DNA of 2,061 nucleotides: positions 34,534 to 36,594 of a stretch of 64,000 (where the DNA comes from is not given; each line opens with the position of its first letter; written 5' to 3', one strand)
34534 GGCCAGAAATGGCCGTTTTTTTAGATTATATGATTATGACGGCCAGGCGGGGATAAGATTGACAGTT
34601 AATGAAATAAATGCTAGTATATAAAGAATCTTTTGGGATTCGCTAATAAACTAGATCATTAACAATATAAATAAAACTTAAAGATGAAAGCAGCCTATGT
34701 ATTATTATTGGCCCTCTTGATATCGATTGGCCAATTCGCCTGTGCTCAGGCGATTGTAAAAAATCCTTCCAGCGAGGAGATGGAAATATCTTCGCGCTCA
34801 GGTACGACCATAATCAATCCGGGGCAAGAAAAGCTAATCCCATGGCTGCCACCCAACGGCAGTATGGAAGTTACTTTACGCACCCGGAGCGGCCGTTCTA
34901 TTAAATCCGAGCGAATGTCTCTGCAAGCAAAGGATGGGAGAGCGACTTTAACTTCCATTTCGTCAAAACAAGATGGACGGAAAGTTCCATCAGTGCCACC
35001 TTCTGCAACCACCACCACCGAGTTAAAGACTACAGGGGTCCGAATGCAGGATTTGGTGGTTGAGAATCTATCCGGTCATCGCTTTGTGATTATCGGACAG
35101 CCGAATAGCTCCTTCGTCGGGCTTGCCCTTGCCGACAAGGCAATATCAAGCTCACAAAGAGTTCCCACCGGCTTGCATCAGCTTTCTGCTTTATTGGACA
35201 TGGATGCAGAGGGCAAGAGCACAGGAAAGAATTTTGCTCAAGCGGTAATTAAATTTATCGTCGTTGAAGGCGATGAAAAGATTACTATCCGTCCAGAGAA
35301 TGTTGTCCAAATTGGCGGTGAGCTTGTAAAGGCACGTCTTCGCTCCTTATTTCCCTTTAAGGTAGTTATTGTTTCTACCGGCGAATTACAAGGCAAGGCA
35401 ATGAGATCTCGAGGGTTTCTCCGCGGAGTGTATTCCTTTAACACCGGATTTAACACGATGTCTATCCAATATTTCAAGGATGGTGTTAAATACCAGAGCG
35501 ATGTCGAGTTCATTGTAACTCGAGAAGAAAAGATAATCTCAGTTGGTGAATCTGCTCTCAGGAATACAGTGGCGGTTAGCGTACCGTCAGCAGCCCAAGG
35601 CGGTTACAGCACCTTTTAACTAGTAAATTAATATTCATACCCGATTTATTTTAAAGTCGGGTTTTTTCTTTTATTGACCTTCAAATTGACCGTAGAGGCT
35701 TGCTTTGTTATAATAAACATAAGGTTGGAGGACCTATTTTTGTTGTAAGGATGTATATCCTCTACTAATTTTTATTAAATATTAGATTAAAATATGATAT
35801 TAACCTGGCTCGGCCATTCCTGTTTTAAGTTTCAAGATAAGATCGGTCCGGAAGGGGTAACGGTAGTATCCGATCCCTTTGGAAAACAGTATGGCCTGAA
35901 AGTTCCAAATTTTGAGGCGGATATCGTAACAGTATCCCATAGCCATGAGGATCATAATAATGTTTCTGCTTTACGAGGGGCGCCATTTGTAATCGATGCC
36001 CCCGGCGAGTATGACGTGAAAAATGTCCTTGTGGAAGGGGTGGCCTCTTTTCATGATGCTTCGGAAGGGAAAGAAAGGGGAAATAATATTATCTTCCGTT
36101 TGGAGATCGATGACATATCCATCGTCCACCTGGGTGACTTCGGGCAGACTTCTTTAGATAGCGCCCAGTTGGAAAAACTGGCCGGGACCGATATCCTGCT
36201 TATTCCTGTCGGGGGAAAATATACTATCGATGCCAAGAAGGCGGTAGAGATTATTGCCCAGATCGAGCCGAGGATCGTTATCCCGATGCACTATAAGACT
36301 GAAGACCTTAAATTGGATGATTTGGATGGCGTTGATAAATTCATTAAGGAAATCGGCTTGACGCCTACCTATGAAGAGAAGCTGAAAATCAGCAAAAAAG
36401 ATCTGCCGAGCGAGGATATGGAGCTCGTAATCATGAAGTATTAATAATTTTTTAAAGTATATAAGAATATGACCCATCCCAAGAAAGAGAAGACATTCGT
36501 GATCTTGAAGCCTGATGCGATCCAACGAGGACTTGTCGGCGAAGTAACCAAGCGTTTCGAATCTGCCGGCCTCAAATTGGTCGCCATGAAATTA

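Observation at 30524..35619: Five-kb orphan island next to the 16S gene: 56-aa ORF, 1269-aa acidic two-TM protein, 311-aa secreted protein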

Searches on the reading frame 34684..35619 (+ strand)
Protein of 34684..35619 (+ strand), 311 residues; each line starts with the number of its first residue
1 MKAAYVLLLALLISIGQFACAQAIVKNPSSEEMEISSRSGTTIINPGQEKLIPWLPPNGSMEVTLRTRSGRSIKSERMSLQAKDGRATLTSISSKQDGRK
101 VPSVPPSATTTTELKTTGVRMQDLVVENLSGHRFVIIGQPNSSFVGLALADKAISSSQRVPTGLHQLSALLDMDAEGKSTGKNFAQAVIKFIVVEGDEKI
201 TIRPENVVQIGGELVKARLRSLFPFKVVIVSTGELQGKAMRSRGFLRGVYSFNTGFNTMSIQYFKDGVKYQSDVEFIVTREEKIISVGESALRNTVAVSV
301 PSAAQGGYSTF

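Call 4: search_protein_families(library=pfam, proteins=[window:34684-35619:+], max_evalue=1)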
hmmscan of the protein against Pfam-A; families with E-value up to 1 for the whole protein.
window:34684-35619:+ (311 aa): 0 families

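Call 5: search_protein_families(library=ncbifam, proteins=[window:34684-35619:+], max_evalue=1)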
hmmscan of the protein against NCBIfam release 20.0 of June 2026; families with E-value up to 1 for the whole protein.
window:34684-35619:+ (311 aa): 2 families
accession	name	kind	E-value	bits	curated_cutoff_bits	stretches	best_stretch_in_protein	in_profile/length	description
NF058651.1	GESAG_HSLs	subfamily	0.2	10.6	430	1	127-183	131-187/296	GESAG motif subfamily hormone-sensitive lipase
NF046077.1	LPS_M949_RS01915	subfamily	0.22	11.4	60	1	186-212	98-122/154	M949_RS01915 family surface polysaccharide biosynthesis protein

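Call 13: find_homologous_proteins(query=window:34684-35619:+, max_evalue=0.01)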
Query window:34684-35619:+ (311 aa): 1 proteins with E <= 0.01 among 4730 candidates.
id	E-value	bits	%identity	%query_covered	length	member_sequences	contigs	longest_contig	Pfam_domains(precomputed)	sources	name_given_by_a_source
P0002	6.0e-194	660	100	100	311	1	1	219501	-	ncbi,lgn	ncbi:MAG: hypothetical protein ACM3PZ_01255 [Bacillota bacterium]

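Call 54: search_protein_families(library=phrogs, proteins=[window:34684-35619:+], max_evalue=0.1)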
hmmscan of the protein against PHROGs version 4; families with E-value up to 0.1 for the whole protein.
window:34684-35619:+ (311 aa): 0 families

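Call 89: search_protein_families(library=padloc, proteins=[window:34684-35619:+], max_evalue=0.1)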
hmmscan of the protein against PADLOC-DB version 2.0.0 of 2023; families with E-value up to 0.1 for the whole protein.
window:34684-35619:+ (311 aa): 0 families

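Call 99: search_solved_structures(query=A3, max_evalue=10)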
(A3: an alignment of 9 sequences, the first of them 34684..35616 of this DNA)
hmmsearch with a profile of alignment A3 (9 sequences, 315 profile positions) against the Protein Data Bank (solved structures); distinct sequences matched with E-value up to 10: 5.
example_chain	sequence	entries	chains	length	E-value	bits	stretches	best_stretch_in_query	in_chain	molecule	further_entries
5vmm_H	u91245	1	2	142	0.12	15.1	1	235-302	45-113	Iron-regulated cell wall-anchored protein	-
5d1z_I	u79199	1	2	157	0.17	14.6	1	235-302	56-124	Iron-regulated surface determinant protein B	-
2moq_A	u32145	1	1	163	0.19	14.5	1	235-302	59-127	Iron-regulated surface determinant protein B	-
8pw2_A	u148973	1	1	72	0.48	13.1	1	226-280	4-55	Histone-like protein p6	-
7pcf_E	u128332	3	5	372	1.1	11.9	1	235-302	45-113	Iron-regulated surface determinant protein B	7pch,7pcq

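Call 100: search_protein_families(library=pfam, alignment_id=A3, max_evalue=0.1)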
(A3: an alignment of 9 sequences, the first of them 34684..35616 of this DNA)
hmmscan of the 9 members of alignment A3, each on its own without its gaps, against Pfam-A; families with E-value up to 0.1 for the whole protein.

A. member 1, window:34684-35616:+ (311 aa): 0 families

B. families by the number of members that match (of 9 scanned): 4 families
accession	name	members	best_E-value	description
PF09136.16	Glucodextran_B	2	0.00067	Glucodextranase, domain B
PF24635.1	DUF7632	1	0.046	Domain of unknown function (DUF7632)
PF19765.4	DUF6252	1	0.058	Family of unknown function (DUF6252)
PF19144.5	DUF5826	1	0.082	Family of unknown function (DUF5826)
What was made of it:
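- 34684..35619 (+): p311: Sec-type signal peptide (cleavage-like AQA|IVKN), N-terminal domain of about 95 aa, S/T/P-rich linker, C-terminal domain of about 180 aa. It is a clade-specific, fast-evolving companion of the giant gene. Only sub-threshold hints of a beta-sandwich: NEAT E 0.12, Glucodextran_B E 7e-4 in 2 members (calls 99, 100).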

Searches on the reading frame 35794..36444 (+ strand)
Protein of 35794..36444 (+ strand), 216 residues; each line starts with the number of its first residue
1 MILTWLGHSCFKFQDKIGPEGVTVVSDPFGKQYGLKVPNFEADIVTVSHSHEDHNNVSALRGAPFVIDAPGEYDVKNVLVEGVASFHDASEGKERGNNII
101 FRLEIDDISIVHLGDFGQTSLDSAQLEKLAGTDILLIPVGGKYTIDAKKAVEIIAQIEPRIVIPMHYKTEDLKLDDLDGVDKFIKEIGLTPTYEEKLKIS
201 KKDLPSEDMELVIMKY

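Call 4: search_protein_families(library=pfam, proteins=[window:35794-36444:+], max_evalue=1)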
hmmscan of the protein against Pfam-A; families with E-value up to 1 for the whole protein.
window:35794-36444:+ (216 aa): 2 families
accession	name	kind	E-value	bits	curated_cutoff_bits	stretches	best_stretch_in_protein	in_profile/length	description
PF13483.12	Lactamase_B_3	-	7.6e-52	176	24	1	3-166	2-160/160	Beta-lactamase superfamily domain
PF12706.13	Lactamase_B_2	-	4.7e-11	43.1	27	1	74-167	97-200/200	Beta-lactamase superfamily domain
